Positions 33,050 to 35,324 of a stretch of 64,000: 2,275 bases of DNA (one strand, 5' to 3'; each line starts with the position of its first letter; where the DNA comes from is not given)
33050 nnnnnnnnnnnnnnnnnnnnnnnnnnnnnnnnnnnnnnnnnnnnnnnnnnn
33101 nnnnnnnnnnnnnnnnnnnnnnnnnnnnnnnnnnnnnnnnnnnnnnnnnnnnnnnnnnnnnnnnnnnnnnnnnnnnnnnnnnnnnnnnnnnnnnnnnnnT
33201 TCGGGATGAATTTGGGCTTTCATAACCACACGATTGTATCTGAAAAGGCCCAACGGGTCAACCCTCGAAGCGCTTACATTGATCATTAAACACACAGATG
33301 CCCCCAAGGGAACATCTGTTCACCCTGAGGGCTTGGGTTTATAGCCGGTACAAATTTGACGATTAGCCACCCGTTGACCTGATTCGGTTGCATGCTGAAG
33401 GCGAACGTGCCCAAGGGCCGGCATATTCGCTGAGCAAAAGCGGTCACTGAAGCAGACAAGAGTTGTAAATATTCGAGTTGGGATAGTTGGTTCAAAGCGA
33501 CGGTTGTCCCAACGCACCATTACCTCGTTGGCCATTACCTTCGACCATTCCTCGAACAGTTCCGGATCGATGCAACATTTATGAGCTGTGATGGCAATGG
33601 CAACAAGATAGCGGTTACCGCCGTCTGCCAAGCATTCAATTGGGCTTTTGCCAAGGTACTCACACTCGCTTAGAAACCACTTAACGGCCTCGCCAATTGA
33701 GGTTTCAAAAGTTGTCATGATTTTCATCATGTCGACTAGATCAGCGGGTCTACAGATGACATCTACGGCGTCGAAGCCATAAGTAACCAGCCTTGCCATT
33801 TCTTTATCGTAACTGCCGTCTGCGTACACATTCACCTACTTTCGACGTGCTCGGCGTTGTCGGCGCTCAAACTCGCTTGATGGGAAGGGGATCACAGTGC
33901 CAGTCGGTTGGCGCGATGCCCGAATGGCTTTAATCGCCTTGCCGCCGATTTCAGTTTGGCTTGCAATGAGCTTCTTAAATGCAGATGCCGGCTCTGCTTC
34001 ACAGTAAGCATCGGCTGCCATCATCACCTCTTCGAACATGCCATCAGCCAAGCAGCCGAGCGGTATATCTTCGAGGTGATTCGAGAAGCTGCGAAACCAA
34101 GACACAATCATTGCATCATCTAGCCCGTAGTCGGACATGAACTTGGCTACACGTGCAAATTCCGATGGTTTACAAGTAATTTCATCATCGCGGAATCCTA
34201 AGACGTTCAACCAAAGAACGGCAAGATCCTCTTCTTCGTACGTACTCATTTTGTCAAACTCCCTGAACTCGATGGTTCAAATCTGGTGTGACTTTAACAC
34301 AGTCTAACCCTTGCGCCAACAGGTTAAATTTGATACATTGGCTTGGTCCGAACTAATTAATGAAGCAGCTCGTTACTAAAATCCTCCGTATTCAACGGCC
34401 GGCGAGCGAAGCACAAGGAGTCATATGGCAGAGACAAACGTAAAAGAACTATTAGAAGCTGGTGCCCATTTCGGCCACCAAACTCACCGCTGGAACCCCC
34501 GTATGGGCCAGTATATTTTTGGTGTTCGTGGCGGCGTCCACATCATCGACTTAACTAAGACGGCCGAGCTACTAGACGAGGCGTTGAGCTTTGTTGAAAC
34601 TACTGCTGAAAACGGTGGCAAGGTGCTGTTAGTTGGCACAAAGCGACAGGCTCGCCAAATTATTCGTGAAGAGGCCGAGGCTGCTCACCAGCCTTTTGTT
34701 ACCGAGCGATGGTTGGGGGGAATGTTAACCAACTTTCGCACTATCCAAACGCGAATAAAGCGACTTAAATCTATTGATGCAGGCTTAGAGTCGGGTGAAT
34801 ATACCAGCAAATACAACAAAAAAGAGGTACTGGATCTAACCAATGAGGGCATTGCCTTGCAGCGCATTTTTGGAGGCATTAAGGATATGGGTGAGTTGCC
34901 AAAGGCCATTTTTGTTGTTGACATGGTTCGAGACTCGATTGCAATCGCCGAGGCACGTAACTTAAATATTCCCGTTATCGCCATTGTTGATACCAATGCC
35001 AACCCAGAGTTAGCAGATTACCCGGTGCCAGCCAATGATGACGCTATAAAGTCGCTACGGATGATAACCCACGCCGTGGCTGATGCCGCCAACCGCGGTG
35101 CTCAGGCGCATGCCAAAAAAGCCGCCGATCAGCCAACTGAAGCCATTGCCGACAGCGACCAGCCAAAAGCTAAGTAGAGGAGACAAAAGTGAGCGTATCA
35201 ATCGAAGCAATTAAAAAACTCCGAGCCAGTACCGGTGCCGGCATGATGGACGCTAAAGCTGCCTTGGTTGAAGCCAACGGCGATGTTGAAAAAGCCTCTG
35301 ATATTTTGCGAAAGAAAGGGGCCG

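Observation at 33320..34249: Tandem paralogous small proteins with a MbcA/ParS (DUF2384)-like motif and no cognate toxin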

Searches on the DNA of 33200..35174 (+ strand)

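Call 22: search_rna_families(sources=[L003, L005, L006, L007], threshold=gathering)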
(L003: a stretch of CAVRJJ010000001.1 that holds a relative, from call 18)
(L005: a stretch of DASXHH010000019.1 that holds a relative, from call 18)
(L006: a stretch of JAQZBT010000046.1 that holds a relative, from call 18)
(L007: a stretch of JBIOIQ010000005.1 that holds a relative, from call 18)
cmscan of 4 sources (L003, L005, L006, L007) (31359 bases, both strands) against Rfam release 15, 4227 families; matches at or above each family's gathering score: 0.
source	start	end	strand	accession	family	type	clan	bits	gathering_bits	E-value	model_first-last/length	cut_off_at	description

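Call 94: search_rna_families(source=window, start=33200, end=34450, threshold=evalue, max_evalue=10)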
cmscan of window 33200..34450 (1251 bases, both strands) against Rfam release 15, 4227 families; matches with E-value up to 10: 3.
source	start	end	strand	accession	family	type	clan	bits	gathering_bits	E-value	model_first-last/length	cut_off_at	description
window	34038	34116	-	RF00325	SNORD53_SNORD92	Gene; snRNA; snoRNA; CD-box;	CL00063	21.8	46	0.16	1-78/78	no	Small nucleolar RNA SNORD53/SNORD92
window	34287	34312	-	RF01108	BMV3_UPD-PK1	Cis-reg;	-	15.8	38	5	1-26/26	no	Pseudoknot of upstream pseudoknot domain (UPD) of the 3'UTR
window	33565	33629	+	RF01147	sR12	Gene; snRNA; snoRNA; CD-box;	-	13.5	38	6.2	1-52/52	no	Small nucleolar RNA sR12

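Call 98: search_rna_families(source=L003, start=2700, end=3350, threshold=evalue, max_evalue=1)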
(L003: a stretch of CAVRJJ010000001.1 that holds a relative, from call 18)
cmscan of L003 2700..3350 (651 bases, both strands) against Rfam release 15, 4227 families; matches with E-value up to 1: 0.
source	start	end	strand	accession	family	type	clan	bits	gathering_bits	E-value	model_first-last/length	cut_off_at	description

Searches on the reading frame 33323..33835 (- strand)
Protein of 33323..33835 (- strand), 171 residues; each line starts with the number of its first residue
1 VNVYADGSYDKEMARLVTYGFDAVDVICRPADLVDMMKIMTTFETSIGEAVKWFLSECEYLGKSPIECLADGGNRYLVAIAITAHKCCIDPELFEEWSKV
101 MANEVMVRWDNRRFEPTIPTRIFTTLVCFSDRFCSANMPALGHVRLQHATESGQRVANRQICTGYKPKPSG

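Call 3: search_protein_families(library=pfam, proteins=[window:33323-33835:-], max_evalue=10)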
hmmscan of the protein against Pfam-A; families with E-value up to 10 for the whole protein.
window:33323-33835:- (171 aa): 1 family
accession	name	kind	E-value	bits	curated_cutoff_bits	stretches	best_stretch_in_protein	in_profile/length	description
PF19892.4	DUF6365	-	0.18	11.1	32.5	1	111-145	238-272/404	Family of unknown function (DUF6365)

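Call 4: search_protein_families(library=ncbifam, proteins=[window:33323-33835:-], max_evalue=10)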
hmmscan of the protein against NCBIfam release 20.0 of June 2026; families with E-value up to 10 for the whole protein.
window:33323-33835:- (171 aa): 0 families

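Call 13: search_protein_families(library=padloc, proteins=[window:33323-33835:-], max_evalue=10)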
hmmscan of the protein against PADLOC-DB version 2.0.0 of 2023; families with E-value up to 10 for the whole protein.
window:33323-33835:- (171 aa): 0 families

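Call 14: search_protein_families(library=phrogs, proteins=[window:33323-33835:-], max_evalue=10)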
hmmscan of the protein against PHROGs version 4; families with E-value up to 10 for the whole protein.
window:33323-33835:- (171 aa): 0 families

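Call 16: search_protein_representatives(protein=window:33323-33835:-)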
Query: 171 residues. Proteins with E-value up to 0.001 (for the whole library): 2; up to 1e-10: 1; up to 1e-30: 1. The best 2 are listed.
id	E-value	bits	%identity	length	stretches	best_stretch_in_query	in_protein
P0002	3.0e-113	391.7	99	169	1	3-171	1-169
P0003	4.7e-07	46.1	31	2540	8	64-108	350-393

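Call 54: predict_structure(alignment_id=A5)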
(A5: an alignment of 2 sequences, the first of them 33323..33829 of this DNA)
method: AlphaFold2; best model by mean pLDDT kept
length: 169 residues; sequences in the alignment: 2
mean_pLDDT: 42.8   pTM: 0.35
mean pLDDT of the five models: 42.8, 41.5, 38.1, 37.5, 36.7
residues with pLDDT >= 90: 0; 70-90: 0; 50-70: 28; < 50: 141
segments of 3 or more residues with pLDDT < 50: 1-11, 13-48, 68-89, 100-169
pLDDT, mean of each block of 10 residues (from residue 1): 42 43 38 44 46 57 52 43 44 52 45 39 43 33 35 38 33
secondary structure, 60 per line:
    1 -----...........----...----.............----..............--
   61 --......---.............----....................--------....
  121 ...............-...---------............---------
elements in order: H6-16 H28-40 H45-58 H63-68 H72-84 H89-108 H117-135 H149-160

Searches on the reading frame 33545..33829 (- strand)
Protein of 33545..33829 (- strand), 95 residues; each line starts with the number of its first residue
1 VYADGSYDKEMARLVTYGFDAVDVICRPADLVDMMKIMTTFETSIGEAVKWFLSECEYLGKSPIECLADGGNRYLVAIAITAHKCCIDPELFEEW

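Call 73: search_protein_families(library=pfam, proteins=[window:33545-33829:-], max_evalue=10)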
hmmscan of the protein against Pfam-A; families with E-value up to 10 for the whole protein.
seq(95 aa): 1 family
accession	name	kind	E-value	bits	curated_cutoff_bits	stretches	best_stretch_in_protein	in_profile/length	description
PF18367.6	Rv2175c_C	-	0.25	11.9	26.4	1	47-73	20-46/56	Rv2175c C-terminal domain of unknown function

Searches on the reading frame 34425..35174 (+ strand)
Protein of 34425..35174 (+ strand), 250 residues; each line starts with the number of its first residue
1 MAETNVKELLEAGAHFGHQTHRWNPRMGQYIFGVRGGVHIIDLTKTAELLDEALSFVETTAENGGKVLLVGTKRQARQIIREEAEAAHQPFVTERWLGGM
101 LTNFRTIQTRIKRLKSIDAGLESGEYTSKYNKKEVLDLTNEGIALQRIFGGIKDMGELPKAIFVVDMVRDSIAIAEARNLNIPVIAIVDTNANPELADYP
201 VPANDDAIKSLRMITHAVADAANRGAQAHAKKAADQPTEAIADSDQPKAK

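Call 18: find_related_loci(query=window:34425-35174:+, collection=genome_contigs, flank=4000)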
Query window:34425-35174:+ (250 aa) in genome_contigs; peptide patterns used: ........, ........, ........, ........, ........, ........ (x = any residue, [..] = any of these).
586 stretches matched a pattern; 414 encode a relative of the query (tblastn E <= 1e-3); the best 80 are kept; 80 distinct loci.
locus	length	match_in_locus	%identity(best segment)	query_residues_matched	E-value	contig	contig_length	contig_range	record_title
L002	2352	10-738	72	1-243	6e-126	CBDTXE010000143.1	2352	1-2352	MAG TPA_asm: uncultured bacterium isolate ERR2431955_concoct_30 genome assembly, contig: ERZ23878311.66935, whole genome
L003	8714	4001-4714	71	4-241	8e-118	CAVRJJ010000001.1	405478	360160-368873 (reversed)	MAG: uncultured bacterium isolate MFD01275.bin.1.95 genome assembly, contig: contig_13635, whole genome shotgun sequence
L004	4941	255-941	74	4-232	3e-117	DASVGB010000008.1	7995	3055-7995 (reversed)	MAG TPA_asm: Candidatus Saccharimonadia bacterium isolate SMAG_U2104 k141_271302, whole genome shotgun sequence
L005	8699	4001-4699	70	1-233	2e-112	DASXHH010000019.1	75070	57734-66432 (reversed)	MAG TPA_asm: Candidatus Saccharimonadia bacterium isolate SMAG_U5188 k141_256518, whole genome shotgun sequence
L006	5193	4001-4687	69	1-229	1e-109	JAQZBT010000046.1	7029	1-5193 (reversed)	MAG: Candidatus Saccharibacteria bacterium isolate C_No_T20_C_bin.14 scaffold_10744, whole genome shotgun sequence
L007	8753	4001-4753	58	1-250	2e-92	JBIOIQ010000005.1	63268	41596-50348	MAG: Candidatus Saccharimonadia bacterium isolate GcC11-16 k141_330611_length_63268_cov_38.0000, whole genome shotgun se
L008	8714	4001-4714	54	2-240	9e-83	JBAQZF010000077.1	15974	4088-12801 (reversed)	MAG: Candidatus Saccharimonadales bacterium isolate MFD03300_ilm_asm_bin1 k127_88313, whole genome shotgun sequence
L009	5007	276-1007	51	1-244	4e-82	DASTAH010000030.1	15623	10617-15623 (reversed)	MAG TPA_asm: Candidatus Saccharimonadales bacterium isolate SMAG_U731 k141_77867, whole genome shotgun sequence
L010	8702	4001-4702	53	3-236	7e-82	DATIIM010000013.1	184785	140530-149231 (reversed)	MAG TPA_asm: Patescibacteria group bacterium isolate SMAG_U15665 k141_343429, whole genome shotgun sequence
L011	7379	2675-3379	56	5-239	2e-81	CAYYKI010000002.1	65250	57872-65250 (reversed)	MAG TPA_asm: uncultured Candidatus Saccharibacteria bacterium isolate SRP173033_co2_247 genome assembly, contig: NODE_12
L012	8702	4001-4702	52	3-237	2e-79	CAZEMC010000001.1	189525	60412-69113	MAG TPA_asm: uncultured Candidatus Saccharibacteria bacterium isolate SRP342105_co1_113 genome assembly, contig: NODE_75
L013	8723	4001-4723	51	3-246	7e-79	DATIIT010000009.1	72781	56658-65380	MAG TPA_asm: Candidatus Saccharimonadales bacterium isolate SMAG_U15672 k141_90938, whole genome shotgun sequence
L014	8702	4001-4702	51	3-236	5e-79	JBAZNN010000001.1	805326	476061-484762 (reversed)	MAG: Candidatus Saccharimonadales bacterium isolate SO_2017_LW4_70 scaffold_13_c1_LW137-91_2017, whole genome shotgun se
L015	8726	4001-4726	51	3-250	7e-78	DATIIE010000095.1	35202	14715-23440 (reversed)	MAG TPA_asm: Candidatus Saccharimonadales bacterium isolate SMAG_U15656 k141_671232, whole genome shotgun sequence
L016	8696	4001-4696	53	4-236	4e-78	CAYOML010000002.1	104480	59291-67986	MAG TPA_asm: uncultured Candidatus Saccharibacteria bacterium isolate SRP200132_co2_493 genome assembly, contig: NODE_60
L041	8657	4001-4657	52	3-221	1e-75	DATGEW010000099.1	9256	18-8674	MAG TPA_asm: Candidatus Saccharimonadales bacterium isolate SMAG_U9712 k141_163238, whole genome shotgun sequence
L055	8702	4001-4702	48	3-237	1e-74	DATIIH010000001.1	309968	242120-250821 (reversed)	MAG TPA_asm: Patescibacteria group bacterium isolate SMAG_U15659 k141_649687, whole genome shotgun sequence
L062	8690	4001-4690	51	3-232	2e-74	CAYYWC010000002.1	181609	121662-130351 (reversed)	MAG TPA_asm: uncultured Candidatus Saccharibacteria bacterium isolate binchicken_co173_127 genome assembly, contig: NODE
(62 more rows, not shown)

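Call 65: search_protein_families(library=pfam, proteins=[L003:3305-3856:-, L006:1947-2804:-, L006:2928-3821:-, L008:2311-2997:+, L008:3103-3852:+, L013:3173-3862:+, L015:3144-3860:+, L055:1022-2950:+, L062:2365-3849:+, L041:3452-3892:+], max_evalue=0.01)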
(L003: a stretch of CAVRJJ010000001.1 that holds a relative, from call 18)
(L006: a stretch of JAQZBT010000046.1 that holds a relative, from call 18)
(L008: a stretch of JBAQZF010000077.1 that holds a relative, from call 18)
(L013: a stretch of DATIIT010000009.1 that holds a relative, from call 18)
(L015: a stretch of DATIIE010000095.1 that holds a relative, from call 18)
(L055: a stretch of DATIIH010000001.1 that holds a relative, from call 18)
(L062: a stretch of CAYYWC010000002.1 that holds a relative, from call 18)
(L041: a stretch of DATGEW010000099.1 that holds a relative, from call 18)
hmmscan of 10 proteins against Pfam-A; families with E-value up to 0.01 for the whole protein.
L003:3305-3856:- (184 aa): 1 family
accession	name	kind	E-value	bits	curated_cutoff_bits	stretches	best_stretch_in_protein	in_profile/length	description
PF01812.26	5-FTHF_cyc-lig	-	1.3e-41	143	27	1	8-182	1-184/186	5-formyltetrahydrofolate cyclo-ligase family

L006:1947-2804:- (286 aa): 0 families

L006:2928-3821:- (298 aa): 0 families

L008:2311-2997:+ (229 aa): 0 families

L008:3103-3852:+ (250 aa): 0 families

L013:3173-3862:+ (230 aa): 0 families

L015:3144-3860:+ (239 aa): 0 families

L055:1022-2950:+ (643 aa): 0 families

L062:2365-3849:+ (495 aa): 0 families

L041:3452-3892:+ (147 aa): 0 families
